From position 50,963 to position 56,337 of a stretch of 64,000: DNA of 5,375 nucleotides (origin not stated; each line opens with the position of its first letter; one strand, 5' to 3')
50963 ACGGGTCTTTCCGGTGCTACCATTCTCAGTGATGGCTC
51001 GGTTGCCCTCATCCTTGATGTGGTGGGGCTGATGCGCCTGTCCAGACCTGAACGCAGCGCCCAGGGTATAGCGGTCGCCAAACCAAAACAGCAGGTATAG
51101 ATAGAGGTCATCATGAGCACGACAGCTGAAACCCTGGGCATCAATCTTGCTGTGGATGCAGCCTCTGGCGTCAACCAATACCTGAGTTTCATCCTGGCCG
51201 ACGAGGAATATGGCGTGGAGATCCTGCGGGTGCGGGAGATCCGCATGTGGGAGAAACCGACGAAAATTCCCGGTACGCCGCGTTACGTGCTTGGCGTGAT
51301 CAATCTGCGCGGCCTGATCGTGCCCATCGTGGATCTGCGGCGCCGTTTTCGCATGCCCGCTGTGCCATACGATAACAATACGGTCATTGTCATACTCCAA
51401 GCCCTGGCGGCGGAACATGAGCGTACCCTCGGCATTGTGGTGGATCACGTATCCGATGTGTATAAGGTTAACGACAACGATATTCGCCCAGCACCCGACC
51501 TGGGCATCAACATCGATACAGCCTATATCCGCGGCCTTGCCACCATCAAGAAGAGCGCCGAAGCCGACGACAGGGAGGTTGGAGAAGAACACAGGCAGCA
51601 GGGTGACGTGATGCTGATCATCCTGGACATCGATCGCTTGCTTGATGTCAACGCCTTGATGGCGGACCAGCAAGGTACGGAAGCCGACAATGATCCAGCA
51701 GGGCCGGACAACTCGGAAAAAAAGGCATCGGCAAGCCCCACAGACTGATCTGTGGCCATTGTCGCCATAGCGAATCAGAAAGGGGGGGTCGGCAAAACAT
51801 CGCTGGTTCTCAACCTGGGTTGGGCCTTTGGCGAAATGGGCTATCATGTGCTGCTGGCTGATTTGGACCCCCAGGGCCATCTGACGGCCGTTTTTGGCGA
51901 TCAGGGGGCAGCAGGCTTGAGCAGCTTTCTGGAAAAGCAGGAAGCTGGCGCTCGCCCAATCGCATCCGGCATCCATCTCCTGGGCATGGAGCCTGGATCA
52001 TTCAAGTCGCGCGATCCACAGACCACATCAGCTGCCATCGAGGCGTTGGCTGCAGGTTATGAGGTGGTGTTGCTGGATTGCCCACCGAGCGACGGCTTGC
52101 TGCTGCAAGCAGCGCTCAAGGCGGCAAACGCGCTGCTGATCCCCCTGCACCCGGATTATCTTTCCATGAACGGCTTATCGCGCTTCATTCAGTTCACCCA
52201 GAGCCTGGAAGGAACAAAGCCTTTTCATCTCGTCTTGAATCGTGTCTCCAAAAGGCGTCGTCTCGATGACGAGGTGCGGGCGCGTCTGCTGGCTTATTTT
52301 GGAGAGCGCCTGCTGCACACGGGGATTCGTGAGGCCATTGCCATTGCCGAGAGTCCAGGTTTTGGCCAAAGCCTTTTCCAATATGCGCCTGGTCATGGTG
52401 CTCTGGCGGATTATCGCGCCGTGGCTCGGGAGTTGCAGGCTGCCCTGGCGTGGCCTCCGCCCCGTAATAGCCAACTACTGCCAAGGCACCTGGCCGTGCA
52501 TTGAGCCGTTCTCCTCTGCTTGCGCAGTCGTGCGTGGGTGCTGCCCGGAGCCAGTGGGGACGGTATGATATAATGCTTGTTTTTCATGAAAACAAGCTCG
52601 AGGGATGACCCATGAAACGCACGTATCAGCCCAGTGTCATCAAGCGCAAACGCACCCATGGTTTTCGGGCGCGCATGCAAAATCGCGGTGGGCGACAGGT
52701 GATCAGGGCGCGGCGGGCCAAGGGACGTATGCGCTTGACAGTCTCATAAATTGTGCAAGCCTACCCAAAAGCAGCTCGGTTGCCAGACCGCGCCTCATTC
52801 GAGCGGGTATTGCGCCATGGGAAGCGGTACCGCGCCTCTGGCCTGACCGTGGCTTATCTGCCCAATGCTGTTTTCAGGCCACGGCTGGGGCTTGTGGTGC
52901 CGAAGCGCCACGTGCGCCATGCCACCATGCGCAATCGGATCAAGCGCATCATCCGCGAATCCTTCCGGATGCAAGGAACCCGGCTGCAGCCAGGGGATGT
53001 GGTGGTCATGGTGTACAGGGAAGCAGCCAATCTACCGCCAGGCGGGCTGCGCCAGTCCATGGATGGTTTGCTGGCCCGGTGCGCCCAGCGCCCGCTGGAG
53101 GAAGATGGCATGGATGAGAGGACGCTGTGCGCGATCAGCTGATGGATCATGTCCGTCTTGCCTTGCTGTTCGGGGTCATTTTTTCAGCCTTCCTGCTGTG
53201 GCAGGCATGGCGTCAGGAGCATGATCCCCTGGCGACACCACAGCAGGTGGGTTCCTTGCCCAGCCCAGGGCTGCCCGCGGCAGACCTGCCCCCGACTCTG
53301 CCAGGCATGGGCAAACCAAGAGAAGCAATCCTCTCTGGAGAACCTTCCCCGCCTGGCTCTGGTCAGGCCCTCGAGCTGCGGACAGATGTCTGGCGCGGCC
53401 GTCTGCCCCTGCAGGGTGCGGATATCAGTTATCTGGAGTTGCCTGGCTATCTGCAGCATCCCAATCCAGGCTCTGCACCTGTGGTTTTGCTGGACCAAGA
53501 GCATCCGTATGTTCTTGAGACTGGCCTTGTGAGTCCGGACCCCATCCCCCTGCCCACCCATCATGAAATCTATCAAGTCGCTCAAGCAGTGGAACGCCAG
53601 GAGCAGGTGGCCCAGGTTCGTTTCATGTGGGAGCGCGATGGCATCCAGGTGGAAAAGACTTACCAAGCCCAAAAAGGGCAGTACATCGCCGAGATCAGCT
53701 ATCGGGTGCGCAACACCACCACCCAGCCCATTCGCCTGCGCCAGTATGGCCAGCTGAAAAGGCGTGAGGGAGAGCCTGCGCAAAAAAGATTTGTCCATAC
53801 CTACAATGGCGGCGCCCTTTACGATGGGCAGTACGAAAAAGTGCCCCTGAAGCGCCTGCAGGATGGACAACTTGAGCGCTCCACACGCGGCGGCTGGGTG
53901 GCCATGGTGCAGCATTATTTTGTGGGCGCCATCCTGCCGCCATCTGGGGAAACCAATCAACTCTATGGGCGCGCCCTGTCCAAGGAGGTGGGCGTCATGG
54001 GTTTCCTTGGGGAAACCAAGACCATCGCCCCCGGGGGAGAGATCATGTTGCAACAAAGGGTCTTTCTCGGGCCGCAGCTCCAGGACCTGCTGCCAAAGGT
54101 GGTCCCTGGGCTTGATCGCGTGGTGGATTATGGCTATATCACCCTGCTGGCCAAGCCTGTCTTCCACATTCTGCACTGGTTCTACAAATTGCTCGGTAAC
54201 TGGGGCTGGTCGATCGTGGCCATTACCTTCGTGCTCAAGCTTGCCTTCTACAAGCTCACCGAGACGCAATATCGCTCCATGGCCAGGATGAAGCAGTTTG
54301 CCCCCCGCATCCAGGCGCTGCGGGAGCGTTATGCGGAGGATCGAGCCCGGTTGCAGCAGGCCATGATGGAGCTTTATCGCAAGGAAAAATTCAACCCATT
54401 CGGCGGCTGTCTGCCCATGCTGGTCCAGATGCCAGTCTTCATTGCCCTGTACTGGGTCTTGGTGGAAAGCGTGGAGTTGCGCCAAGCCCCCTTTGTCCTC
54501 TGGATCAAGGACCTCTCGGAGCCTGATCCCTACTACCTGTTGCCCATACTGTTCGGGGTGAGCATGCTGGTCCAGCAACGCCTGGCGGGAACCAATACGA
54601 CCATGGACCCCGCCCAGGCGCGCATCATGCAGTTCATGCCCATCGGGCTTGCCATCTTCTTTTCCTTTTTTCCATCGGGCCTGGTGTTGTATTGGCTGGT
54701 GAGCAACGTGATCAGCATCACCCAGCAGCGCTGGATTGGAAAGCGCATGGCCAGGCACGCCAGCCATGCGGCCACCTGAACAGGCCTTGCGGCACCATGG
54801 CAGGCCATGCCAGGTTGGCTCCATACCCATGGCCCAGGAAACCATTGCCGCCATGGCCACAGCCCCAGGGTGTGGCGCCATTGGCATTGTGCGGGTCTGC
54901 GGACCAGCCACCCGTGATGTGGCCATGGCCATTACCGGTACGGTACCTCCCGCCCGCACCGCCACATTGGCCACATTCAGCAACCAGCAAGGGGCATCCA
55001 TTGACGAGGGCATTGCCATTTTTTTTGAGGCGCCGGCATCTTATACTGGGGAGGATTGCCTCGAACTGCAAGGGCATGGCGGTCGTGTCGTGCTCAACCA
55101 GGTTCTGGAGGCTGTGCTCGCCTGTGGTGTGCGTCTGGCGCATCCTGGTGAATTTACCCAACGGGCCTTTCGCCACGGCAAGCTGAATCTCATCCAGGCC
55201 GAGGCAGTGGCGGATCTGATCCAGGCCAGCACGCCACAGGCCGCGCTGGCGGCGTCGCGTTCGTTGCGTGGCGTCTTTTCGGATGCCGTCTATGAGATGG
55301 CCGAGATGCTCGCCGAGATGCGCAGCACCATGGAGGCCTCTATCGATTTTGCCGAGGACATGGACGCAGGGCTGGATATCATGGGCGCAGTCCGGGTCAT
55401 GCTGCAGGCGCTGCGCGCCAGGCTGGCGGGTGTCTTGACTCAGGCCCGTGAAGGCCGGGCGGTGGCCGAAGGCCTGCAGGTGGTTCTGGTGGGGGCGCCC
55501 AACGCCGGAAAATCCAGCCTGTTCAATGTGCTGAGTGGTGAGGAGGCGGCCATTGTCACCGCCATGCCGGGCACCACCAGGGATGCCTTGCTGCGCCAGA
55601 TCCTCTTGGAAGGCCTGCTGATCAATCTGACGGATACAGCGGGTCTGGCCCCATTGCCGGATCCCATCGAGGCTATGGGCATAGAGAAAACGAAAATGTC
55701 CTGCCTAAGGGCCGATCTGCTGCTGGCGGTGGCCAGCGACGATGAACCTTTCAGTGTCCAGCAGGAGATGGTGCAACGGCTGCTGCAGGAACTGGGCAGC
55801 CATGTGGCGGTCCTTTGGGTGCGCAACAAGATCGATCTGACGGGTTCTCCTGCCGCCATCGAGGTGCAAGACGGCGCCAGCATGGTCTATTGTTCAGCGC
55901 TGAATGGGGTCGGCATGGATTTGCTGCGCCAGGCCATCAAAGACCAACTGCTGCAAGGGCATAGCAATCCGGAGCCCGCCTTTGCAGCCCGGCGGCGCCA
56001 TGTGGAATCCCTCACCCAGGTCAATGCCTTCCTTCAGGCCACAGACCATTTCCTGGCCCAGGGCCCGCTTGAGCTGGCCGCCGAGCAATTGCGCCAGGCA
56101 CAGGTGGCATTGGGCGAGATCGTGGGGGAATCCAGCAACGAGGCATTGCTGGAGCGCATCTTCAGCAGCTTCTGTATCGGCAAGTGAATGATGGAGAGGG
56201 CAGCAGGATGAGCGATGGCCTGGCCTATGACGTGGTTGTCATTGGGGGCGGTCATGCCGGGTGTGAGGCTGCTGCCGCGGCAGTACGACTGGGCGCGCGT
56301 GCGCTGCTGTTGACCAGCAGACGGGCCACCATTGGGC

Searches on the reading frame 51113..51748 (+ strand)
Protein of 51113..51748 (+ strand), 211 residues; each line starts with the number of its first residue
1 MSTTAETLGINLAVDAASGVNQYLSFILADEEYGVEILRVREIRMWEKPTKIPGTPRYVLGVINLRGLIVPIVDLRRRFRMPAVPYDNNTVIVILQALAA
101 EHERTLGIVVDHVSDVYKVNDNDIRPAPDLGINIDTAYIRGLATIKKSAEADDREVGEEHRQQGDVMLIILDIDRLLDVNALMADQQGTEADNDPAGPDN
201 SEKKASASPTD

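Call 67: search_protein_families(library=pfam, proteins=[window:51113-51748:+], max_evalue=0.00001)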
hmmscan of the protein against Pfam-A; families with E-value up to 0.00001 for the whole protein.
window:51113-51748:+ (211 aa): 1 family
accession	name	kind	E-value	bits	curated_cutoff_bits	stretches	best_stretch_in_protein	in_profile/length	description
PF01584.24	CheW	-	2.5e-33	115.1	23.5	1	22-178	1-135/138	CheW-like domain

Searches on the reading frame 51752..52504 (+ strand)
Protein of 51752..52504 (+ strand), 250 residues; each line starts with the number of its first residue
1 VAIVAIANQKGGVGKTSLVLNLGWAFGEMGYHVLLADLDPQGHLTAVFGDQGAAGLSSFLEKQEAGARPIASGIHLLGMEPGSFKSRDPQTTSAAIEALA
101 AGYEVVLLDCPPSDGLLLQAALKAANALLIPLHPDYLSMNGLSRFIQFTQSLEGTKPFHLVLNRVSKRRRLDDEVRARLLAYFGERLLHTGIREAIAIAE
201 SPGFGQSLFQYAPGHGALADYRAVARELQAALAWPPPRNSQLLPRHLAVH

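Call 67: search_protein_families(library=pfam, proteins=[window:51752-52504:+], max_evalue=0.00001)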
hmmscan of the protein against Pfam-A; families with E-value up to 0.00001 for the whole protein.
window:51752-52504:+ (250 aa): 5 families
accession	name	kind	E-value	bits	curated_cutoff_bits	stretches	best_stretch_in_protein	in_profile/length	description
PF13614.12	AAA_31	-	2.3e-28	99.8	27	1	1-153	1-168/177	AAA domain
PF01656.29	CbiA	-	6.7e-21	75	25.4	1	4-207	1-124/125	CobQ/CobB/MinD/ParA nucleotide binding domain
PF06564.18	CBP_BcsQ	-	3e-12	47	21.3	1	1-225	1-230/234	Cellulose biosynthesis protein BcsQ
PF09140.17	MipZ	-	1.9e-09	37.7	20.7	1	3-172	2-169/262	ATPase MipZ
PF10609.15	ParA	-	3.9e-06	26.9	27.1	1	3-43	5-45/246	NUBPL iron-transfer P-loop NTPase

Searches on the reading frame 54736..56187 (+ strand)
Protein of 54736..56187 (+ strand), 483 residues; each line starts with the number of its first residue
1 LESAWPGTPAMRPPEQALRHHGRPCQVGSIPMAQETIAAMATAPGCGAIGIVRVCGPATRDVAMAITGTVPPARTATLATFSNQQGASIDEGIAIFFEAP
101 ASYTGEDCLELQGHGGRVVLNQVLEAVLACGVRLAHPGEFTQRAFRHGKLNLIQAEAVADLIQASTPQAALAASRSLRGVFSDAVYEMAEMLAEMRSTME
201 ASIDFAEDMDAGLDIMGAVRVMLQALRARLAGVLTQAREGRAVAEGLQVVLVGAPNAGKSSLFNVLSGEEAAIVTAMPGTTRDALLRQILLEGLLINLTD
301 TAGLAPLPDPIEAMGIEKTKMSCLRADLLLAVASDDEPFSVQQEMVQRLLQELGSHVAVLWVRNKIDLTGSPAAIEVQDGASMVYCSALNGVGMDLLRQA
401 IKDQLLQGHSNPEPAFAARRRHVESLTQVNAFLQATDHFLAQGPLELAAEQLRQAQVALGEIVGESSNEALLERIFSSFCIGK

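Call 19: find_homologous_proteins(query=window:54736-56187:+, max_evalue=1e-30)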
Query window:54736-56187:+ (483 aa): 7972 proteins with E <= 1e-30 among 8000 candidates; the best 120 are listed.
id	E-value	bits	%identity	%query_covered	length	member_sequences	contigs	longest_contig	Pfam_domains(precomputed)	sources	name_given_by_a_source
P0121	9.2e-284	959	100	94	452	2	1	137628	PF10396.15,PF01926.30,PF02421.25,PF12631.13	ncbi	-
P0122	2.6e-247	839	84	98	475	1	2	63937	PF10396.15,PF01926.30,PF02421.25,PF12631.13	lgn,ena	-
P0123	1.0e-206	705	74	94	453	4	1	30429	PF10396.15,PF01926.30,PF02421.25,PF12631.13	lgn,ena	-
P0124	7.4e-205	699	74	94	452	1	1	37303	PF10396.15,PF01926.30,PF02421.25,PF03193.23,PF12631.13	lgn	-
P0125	5.7e-204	696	72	94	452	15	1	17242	PF10396.15,PF01926.30,PF02421.25,PF12631.13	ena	-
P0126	9.2e-116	406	49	93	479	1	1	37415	PF10396.15,PF01926.30,PF00350.30,PF02421.25,PF12631.13,PF04548.23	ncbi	-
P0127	1.2e-113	399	46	93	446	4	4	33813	PF10396.15,PF01926.30,PF02421.25,PF03193.23,PF12631.13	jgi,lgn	jgi:tRNA modification GTPase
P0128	3.8e-113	397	48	93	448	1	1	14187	PF10396.15,PF01926.30,PF00350.30,PF02421.25,PF12631.13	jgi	jgi:tRNA modification GTPase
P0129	5.6e-112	393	49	93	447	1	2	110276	PF10396.15,PF01926.30,PF02421.25,PF12631.13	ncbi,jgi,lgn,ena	-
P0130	4.2e-111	390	48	93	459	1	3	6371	PF10396.15,PF01926.30,PF00350.30,PF02421.25,PF12631.13,PF04548.23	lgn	-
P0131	6.1e-111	390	47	93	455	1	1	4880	PF10396.15,PF01926.30,PF02421.25,PF12631.13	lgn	-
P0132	1.1e-110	389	48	93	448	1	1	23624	PF10396.15,PF01926.30,PF02421.25,PF12631.13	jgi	jgi:tRNA modification GTPase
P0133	1.3e-110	389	49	93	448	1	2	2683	PF10396.15,PF01926.30,PF00350.30,PF02421.25,PF12631.13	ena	-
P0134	2.7e-110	388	48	94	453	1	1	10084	PF10396.15,PF01926.30,PF02421.25,PF12631.13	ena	-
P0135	3.2e-110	387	47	91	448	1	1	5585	PF10396.15,PF01926.30,PF00350.30,PF02421.25,PF12631.13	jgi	jgi:tRNA modification GTPase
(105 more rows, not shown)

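Call 20: list_cluster_members(proteins=[P0121, P0001, P0008])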
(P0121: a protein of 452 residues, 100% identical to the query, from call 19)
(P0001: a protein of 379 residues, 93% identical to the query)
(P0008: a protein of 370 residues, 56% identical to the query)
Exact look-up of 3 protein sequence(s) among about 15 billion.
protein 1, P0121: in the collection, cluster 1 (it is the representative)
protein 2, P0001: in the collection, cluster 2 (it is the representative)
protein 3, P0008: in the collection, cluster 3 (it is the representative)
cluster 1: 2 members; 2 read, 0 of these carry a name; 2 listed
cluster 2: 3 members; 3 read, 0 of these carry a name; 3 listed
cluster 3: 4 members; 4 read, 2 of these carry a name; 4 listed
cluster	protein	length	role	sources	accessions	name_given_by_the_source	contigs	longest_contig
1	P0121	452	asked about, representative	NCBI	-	-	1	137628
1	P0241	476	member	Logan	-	-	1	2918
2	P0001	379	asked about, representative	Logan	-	-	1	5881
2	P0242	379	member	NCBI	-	-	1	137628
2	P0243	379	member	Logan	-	-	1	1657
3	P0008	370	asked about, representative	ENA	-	-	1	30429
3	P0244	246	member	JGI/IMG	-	flagellin-like hook-associated protein FlgL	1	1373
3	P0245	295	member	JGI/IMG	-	flagellin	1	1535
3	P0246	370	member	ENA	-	-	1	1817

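Call 21: find_encoding_contigs(protein=P0121, flank=1000, max_places=2)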
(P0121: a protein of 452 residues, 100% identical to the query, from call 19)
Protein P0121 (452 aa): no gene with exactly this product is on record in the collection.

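Call 43: find_encoding_contigs(protein=P0243, flank=1000, max_places=3)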
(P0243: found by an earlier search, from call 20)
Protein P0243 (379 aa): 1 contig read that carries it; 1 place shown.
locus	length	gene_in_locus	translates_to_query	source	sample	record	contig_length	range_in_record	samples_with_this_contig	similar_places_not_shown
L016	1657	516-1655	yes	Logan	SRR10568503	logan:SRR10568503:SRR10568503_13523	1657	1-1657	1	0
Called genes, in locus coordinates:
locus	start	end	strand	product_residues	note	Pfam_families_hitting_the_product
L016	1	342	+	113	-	?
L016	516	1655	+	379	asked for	PF00669:Flagellin_N, PF00700:Flagellin_C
